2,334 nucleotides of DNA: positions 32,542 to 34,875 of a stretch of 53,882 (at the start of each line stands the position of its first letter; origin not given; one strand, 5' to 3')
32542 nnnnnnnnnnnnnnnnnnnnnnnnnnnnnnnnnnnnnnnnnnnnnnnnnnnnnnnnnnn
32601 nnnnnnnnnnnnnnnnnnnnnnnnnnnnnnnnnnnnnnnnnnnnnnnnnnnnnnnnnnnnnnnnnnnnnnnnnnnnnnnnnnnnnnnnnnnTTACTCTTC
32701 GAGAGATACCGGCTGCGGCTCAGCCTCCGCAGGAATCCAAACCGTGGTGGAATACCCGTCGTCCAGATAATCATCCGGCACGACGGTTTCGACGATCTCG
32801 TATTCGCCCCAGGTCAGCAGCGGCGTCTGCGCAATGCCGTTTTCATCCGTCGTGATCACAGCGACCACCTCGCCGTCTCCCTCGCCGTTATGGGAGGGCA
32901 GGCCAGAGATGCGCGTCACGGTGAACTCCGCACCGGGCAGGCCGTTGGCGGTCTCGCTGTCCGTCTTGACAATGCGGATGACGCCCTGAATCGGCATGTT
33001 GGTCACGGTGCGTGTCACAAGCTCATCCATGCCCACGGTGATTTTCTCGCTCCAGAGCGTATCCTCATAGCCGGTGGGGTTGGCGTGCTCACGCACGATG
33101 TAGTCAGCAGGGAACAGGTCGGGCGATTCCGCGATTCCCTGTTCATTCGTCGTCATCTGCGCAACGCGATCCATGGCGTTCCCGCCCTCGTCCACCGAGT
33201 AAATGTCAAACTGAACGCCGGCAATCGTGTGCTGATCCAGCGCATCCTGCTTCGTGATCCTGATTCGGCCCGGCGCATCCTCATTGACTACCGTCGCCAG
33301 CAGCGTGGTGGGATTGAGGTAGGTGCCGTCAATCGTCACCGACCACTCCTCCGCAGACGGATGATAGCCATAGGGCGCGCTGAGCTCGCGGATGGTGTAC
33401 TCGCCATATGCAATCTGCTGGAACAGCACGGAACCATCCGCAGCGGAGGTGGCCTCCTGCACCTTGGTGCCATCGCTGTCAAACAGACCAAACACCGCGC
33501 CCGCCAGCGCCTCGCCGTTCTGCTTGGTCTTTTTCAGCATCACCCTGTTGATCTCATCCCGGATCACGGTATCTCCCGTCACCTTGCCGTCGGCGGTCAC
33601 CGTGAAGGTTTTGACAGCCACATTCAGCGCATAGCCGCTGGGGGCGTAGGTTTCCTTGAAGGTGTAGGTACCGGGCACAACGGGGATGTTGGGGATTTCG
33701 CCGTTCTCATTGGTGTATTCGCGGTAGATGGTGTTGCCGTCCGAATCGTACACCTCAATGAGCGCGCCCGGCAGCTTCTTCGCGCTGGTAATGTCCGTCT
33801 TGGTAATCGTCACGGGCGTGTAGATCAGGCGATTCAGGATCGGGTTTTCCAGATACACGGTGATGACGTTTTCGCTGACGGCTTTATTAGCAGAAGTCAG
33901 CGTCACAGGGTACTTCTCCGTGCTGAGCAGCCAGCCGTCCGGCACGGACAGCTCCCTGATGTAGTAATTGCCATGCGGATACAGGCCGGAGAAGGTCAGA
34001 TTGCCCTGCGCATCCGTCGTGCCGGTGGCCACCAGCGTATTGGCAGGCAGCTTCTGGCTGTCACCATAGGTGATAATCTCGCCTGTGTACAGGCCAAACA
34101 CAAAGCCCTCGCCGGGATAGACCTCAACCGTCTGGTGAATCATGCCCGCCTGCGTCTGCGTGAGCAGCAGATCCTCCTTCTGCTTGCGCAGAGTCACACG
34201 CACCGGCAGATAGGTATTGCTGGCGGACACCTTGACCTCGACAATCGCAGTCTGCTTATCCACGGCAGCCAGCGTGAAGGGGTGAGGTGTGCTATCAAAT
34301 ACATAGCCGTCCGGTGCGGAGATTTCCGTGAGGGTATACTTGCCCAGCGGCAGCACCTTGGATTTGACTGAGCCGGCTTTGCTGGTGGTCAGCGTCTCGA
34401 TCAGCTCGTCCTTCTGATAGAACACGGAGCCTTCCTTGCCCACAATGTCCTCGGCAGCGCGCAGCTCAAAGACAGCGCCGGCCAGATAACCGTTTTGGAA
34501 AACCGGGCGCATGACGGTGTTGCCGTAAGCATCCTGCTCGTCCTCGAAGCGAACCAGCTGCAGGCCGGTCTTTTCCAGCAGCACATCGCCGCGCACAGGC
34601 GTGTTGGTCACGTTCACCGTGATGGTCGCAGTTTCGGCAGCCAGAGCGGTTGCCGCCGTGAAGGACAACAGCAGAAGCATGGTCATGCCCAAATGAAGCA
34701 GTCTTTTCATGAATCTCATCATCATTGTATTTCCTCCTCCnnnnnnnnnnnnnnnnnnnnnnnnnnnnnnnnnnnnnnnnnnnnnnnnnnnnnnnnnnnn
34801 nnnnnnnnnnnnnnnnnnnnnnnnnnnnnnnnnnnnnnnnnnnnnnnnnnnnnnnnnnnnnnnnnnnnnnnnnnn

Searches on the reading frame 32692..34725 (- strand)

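Call 19: search_protein_families(library=pfam, proteins=[window:32692-34725:-], max_evalue=0.0001)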
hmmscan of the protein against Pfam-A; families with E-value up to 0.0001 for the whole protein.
window:32692-34725:- (677 aa): 5 families
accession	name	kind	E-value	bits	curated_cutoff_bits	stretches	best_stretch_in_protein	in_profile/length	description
PF17802.7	SpaA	-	1.7e-95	313.8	23.1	6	395-466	3-77/91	Prealbumin-like fold domain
PF17210.9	SdrD_B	-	7.1e-18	65.3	29.7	0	405-460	22-76/112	SdrD B-like domain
PF11974.14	bMG3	-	7.7e-11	42.3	34.9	0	307-343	17-53/103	Bacterial alpha-2-macroglobulin MG3 domain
PF13620.12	CarboxypepD_reg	-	1.1e-08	35.7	32.3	0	401-464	8-70/82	Carboxypeptidase regulatory-like domain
PF19403.5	SpaA_2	-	4e-06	27.8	25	0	400-469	14-79/96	Prealbumin-like fold domain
